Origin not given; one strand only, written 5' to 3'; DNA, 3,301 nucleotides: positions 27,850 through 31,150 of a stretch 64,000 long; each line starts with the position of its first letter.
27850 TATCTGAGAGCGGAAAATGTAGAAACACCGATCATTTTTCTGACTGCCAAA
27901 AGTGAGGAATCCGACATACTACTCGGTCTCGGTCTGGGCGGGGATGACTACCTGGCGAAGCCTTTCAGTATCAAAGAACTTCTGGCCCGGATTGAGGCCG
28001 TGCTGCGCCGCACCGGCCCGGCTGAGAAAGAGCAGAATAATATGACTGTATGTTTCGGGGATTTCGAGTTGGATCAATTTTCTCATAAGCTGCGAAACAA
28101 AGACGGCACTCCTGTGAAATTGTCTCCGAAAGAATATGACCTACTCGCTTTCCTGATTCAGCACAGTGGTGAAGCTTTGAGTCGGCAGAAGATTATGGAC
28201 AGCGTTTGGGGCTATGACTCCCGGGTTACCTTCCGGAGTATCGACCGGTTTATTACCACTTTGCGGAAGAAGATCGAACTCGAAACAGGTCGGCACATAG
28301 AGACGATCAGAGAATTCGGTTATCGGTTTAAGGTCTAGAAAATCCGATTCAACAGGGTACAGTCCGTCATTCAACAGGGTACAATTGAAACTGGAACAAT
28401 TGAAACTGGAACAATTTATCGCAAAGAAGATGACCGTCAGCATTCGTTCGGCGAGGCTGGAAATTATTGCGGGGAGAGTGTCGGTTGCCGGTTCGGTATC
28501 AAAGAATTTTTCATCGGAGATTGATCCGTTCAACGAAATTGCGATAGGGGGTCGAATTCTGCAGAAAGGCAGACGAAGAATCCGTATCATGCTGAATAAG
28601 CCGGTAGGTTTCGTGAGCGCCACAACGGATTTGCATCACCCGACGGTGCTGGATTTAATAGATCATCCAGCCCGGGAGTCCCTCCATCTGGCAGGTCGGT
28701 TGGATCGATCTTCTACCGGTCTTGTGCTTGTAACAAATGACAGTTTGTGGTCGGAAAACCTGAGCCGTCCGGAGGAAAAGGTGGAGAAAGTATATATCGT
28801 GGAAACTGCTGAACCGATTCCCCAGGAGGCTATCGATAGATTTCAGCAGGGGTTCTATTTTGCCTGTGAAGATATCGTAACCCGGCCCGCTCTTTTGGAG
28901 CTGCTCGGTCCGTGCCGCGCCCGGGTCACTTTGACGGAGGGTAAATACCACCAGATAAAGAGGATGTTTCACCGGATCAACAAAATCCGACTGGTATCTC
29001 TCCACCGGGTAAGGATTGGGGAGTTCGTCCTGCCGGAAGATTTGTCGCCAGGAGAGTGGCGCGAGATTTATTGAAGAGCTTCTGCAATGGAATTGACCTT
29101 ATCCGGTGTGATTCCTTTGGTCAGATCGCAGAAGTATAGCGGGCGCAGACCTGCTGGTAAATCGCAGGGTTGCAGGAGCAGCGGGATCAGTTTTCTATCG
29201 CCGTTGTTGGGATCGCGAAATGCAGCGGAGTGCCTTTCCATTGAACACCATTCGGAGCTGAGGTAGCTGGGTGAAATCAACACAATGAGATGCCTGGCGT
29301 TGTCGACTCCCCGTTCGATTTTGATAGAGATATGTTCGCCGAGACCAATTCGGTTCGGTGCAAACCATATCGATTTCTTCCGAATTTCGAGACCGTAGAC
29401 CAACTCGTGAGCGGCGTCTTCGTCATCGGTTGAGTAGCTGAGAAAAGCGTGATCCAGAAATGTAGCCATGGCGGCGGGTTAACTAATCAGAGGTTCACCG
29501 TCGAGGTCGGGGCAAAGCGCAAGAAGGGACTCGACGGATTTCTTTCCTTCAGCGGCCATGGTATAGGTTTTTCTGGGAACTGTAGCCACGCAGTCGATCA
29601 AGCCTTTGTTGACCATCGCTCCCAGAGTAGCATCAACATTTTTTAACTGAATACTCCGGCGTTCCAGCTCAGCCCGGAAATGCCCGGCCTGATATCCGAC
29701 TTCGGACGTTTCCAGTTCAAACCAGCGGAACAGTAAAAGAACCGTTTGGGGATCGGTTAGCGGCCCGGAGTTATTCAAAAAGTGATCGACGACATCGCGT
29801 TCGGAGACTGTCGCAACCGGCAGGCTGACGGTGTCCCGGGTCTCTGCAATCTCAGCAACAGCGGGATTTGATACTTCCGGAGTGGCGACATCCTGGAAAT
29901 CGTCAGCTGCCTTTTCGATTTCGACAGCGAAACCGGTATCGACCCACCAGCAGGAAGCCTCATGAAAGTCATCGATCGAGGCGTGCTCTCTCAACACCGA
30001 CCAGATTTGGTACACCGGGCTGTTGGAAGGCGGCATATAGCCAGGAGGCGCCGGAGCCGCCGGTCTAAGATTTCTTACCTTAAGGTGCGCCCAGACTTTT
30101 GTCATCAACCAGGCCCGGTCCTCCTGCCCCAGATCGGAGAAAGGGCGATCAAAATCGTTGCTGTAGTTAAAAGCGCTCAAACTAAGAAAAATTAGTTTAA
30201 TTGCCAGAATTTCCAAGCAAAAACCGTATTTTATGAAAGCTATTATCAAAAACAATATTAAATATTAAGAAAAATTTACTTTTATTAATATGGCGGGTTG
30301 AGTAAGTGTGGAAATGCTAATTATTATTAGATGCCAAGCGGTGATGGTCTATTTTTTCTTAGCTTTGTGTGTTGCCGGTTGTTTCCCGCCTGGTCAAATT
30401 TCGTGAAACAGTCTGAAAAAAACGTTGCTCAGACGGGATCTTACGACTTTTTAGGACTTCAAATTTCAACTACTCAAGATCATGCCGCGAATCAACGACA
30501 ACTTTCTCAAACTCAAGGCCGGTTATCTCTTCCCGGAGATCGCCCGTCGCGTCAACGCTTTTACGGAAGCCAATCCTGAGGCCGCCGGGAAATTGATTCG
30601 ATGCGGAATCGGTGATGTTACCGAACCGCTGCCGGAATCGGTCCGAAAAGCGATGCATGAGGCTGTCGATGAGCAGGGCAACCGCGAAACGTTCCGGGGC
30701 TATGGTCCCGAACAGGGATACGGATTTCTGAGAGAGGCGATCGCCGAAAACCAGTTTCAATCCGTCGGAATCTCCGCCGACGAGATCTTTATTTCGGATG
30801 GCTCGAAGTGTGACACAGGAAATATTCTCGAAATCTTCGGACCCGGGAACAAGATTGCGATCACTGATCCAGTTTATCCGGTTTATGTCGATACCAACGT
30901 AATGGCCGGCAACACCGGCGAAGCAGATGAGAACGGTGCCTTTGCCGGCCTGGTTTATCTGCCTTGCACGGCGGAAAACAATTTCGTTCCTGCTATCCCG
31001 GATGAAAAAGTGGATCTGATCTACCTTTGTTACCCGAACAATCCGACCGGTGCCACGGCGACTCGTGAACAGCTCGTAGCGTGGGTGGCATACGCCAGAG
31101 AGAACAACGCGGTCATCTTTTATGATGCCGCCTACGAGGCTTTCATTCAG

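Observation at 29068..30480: Compact TIR-domain two-gene cassette with an uncharacterised partner on an AT-rich flank: candidate new defence or toxin-antitoxin module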

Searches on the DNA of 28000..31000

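Call 87: search_rna_families(source=window, start=28000, end=31000, threshold=evalue, max_evalue=1)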
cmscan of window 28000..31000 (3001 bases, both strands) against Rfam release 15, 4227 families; matches with E-value up to 1: 0.
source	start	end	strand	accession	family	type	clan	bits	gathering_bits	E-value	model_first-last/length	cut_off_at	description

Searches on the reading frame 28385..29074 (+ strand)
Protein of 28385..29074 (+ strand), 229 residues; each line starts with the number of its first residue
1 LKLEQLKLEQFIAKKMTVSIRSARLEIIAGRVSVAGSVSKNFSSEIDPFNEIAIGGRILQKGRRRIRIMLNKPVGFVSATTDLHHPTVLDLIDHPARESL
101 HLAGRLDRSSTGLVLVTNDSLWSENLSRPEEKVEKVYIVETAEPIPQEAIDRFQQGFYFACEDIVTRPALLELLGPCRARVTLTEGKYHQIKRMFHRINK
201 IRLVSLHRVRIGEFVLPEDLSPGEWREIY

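Call 3: search_protein_families(library=pfam, proteins=[window:28385-29074:+], max_evalue=1)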
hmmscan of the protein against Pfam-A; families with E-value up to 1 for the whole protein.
window:28385-29074:+ (229 aa): 1 family
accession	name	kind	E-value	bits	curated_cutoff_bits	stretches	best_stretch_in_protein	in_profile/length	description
PF00849.27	PseudoU_synth_2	-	5.3e-19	69.4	26.8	1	68-196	3-151/152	RNA pseudouridylate synthase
